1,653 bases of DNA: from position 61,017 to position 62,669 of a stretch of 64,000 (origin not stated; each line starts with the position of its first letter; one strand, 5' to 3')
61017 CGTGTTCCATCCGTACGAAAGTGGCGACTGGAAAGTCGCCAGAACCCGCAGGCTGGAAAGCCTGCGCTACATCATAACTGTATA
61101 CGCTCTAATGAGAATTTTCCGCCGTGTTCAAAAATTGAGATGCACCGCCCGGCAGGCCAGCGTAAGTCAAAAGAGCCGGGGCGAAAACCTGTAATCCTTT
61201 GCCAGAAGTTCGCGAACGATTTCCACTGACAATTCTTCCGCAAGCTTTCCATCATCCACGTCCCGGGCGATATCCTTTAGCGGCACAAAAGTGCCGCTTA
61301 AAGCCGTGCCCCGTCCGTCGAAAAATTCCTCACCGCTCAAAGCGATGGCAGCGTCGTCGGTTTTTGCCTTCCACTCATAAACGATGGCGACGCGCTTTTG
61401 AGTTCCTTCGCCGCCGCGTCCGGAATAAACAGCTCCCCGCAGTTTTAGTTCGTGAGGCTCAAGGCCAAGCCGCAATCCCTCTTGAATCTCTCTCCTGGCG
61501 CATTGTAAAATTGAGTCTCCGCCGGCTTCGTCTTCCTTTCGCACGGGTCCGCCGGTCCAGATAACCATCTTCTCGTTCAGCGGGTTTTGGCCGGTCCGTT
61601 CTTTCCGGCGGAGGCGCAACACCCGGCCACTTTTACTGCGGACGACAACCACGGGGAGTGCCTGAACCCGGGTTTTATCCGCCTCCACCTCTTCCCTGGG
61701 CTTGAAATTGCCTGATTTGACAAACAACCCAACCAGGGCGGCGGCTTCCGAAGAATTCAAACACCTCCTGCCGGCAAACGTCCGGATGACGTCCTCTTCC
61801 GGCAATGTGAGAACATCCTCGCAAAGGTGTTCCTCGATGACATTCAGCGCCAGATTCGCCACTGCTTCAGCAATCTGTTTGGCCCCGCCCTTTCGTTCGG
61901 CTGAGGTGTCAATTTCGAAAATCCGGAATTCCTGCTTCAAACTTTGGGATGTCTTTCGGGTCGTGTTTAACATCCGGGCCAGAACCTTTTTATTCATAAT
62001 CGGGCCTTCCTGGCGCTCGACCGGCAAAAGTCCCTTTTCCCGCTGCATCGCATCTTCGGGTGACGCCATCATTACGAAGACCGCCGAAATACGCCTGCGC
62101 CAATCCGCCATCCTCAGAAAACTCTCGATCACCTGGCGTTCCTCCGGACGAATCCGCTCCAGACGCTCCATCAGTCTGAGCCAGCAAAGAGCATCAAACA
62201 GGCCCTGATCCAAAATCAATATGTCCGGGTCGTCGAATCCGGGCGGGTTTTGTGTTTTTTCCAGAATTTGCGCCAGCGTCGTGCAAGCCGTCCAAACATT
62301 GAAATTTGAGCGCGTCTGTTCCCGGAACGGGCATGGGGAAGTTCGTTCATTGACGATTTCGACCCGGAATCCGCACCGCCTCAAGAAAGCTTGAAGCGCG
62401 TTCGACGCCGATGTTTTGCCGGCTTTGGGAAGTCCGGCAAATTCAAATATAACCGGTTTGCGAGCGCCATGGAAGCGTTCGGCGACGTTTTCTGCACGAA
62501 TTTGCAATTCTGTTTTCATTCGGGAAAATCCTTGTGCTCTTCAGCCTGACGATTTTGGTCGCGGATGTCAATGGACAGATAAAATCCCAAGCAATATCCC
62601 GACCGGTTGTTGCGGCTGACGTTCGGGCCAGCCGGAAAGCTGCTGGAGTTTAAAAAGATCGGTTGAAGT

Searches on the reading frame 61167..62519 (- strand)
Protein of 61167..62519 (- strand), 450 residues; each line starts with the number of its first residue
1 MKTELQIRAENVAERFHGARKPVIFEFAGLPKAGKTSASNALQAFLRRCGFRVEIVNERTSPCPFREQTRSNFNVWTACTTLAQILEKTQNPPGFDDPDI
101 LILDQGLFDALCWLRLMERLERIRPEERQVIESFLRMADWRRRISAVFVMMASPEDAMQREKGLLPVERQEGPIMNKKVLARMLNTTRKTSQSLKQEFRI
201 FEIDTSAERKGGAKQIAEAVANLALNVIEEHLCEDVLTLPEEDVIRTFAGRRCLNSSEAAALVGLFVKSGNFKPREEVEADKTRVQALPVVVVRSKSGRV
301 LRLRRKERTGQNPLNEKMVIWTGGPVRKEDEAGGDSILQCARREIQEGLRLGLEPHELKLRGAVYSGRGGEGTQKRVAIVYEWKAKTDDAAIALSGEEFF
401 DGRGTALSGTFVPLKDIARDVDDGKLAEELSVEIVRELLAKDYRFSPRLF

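Call 62: search_protein_families(library=pfam, proteins=[window:61167-62519:-], max_evalue=0.01)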
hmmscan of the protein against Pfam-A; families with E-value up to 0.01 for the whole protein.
window:61167-62519:- (450 aa): 1 family
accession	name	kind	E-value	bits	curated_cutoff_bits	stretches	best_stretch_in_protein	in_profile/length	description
PF00293.34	NUDIX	-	2.1e-05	24.9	21.1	1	291-417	8-118/134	NUDIX domain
